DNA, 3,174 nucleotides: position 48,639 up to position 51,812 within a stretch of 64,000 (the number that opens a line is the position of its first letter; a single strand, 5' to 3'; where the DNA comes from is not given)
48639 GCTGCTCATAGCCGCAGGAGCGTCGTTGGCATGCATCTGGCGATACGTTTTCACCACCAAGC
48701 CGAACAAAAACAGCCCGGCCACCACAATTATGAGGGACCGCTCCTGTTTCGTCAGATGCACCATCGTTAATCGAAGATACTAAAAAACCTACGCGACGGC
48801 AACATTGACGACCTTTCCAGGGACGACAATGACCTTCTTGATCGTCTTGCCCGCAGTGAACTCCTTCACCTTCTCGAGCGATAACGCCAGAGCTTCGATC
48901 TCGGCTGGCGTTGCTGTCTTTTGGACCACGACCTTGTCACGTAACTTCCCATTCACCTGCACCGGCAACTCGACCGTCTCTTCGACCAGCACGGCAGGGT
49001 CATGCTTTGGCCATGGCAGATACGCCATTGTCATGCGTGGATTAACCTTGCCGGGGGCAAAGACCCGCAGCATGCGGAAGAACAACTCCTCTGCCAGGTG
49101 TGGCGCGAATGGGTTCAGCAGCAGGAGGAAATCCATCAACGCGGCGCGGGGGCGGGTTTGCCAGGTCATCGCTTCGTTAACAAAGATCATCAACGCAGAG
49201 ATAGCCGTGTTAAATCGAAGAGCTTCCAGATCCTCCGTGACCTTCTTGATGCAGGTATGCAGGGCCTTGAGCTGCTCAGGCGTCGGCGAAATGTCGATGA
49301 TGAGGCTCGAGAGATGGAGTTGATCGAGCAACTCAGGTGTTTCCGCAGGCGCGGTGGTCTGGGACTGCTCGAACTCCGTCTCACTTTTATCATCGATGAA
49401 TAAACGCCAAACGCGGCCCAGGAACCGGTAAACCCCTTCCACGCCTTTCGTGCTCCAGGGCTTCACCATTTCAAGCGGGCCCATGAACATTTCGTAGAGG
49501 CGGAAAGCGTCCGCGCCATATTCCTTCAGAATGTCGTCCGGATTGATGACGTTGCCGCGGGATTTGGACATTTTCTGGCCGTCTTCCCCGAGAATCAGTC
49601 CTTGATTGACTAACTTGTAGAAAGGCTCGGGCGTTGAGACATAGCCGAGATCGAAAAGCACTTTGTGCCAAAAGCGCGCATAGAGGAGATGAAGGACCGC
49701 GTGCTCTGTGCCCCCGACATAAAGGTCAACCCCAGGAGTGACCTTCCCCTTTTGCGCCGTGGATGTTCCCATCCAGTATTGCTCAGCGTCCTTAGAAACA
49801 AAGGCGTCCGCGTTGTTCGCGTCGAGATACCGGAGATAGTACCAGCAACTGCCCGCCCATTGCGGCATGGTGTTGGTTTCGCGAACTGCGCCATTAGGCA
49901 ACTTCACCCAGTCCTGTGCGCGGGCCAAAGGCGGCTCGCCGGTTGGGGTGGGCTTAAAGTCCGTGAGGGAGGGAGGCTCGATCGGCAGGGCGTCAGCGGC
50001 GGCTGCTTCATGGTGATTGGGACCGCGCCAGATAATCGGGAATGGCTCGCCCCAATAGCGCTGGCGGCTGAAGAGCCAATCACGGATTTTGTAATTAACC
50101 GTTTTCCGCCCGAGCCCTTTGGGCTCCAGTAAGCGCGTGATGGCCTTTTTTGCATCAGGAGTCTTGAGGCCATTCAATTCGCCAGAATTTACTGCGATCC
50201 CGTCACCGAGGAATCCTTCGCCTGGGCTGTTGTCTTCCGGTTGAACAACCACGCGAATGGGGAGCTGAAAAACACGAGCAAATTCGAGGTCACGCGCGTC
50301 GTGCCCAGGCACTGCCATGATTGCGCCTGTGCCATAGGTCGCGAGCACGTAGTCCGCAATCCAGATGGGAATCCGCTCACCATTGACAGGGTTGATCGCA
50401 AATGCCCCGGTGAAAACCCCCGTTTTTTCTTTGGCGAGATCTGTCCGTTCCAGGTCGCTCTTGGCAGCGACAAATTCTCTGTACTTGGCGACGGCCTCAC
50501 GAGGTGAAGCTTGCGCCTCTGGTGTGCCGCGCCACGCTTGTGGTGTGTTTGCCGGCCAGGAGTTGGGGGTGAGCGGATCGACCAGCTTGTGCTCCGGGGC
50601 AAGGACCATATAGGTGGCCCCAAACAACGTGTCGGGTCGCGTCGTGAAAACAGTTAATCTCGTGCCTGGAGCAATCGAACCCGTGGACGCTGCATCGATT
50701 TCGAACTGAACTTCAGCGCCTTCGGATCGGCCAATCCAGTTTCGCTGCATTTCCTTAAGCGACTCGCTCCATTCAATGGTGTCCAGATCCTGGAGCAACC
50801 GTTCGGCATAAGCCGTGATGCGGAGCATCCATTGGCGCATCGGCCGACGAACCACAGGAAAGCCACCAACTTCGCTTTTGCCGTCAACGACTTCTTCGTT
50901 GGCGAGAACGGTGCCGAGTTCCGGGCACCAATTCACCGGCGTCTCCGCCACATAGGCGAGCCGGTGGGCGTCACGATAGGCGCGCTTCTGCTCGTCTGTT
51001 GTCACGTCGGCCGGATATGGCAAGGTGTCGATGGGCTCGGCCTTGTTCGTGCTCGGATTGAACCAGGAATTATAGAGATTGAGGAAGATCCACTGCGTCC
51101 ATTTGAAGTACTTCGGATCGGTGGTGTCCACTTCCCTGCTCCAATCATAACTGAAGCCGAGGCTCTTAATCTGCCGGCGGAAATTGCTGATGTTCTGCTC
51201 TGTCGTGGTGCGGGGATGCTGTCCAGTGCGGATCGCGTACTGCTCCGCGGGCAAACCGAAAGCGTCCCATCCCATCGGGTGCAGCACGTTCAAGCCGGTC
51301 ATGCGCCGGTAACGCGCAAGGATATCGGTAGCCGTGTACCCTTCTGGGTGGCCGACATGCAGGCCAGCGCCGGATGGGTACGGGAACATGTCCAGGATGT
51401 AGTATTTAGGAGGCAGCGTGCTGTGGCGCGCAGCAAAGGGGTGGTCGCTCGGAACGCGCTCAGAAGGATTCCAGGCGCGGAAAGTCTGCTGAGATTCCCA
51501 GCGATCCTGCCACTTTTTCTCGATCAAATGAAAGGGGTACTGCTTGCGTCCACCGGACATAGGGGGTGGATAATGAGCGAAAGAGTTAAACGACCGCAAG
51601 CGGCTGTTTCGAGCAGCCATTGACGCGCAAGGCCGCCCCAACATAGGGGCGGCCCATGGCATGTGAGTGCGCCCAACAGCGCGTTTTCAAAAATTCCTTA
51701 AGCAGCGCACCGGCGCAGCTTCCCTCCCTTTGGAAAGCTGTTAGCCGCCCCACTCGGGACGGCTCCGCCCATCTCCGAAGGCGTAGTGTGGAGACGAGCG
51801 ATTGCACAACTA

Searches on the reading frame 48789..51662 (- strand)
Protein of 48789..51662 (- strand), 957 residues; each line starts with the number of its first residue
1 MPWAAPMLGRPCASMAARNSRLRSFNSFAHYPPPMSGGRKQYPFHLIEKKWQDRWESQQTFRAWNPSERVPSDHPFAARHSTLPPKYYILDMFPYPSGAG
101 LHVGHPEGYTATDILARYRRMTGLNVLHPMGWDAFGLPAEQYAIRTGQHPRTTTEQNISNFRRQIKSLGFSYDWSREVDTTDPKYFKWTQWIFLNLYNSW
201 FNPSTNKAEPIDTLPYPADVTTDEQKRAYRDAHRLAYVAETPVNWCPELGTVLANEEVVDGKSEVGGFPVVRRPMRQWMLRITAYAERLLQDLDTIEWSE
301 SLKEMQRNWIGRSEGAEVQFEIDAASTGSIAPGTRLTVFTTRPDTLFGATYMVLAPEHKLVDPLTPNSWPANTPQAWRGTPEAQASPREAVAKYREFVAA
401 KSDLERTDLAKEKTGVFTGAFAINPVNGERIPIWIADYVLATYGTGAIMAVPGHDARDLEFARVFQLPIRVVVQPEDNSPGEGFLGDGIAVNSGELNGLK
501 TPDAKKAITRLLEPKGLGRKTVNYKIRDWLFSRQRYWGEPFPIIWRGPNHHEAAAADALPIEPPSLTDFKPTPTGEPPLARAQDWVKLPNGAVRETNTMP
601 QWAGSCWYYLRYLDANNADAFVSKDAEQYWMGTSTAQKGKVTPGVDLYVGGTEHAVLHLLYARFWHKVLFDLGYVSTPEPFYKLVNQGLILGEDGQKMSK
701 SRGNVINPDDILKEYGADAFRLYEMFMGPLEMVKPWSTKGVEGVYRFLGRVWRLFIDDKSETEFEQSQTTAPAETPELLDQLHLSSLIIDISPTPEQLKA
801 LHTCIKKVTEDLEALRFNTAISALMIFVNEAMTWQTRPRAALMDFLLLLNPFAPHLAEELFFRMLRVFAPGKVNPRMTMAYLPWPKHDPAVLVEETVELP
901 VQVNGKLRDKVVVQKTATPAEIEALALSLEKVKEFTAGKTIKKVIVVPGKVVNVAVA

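Call 20: search_protein_families(library=pfam, proteins=[window:48789-51662:-], max_evalue=0.001)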
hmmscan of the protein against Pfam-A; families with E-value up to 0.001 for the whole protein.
window:48789-51662:- (957 aa): 4 families
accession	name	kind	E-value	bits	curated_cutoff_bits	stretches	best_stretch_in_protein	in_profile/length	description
PF13603.12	tRNA-synt_1_2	-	3.1e-59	200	25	1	307-512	1-184/185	Leucyl-tRNA synthetase, editing domain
PF00133.28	tRNA-synt_1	-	3.9e-38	131.7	22.7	2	663-723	340-401/414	tRNA synthetases class I (I, L, M and V)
PF09334.17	tRNA-synt_1g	-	3.3e-22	79.2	20.1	2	92-311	6-219/391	tRNA synthetases class I (M)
PF08264.19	Anticodon_1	-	1.3e-15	58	25.1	1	798-918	5-143/148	Anticodon-binding domain of tRNA ligase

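Call 55: list_cluster_members(proteins=[window:48789-51659:-, window:40263-41573:-, window:41557-42435:-, window:37618-38847:-, window:55121-56008:-, window:43148-45562:+, window:31415-32800:-, window:32812-34995:-])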
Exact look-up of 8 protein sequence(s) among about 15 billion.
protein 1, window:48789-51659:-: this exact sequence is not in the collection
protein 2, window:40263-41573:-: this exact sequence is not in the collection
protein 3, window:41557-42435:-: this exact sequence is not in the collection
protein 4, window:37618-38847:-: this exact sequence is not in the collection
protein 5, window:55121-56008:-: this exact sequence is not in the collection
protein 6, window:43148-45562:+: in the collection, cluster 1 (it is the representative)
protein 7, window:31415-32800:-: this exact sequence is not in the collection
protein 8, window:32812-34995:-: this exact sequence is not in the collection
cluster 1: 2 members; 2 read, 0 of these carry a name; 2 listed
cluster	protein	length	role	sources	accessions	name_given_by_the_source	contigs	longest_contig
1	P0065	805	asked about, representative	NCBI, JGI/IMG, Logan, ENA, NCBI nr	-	-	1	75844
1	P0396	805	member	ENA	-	-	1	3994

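Call 56: list_cluster_members(proteins=[window:48792-51662:-, window:40266-41576:-, window:41560-42438:-, window:37621-38850:-, window:55124-56011:-, window:31418-32803:-, window:32815-34998:-, window:45565-48156:-])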
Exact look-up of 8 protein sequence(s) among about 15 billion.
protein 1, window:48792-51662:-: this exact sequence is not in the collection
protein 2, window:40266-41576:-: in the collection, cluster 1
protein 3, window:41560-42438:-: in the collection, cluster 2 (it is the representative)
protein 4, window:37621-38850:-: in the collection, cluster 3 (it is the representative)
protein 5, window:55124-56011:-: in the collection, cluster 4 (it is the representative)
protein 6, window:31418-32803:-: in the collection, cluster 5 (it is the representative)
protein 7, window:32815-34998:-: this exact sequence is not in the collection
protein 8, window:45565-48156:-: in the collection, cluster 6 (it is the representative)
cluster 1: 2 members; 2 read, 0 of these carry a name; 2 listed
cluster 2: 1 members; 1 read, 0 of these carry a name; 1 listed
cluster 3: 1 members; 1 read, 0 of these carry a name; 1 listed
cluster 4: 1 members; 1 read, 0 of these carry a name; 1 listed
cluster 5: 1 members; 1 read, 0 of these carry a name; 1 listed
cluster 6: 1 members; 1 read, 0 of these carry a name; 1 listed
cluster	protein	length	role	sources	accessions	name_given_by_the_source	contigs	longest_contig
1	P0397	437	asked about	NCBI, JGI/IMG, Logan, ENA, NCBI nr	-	-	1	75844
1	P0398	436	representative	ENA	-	-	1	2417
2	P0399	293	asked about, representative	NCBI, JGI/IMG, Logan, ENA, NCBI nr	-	-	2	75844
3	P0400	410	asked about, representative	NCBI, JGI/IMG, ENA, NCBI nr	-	-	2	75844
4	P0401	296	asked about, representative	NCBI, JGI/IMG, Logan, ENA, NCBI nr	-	-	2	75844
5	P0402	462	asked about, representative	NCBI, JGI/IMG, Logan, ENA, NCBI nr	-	-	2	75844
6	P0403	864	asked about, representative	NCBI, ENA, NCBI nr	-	-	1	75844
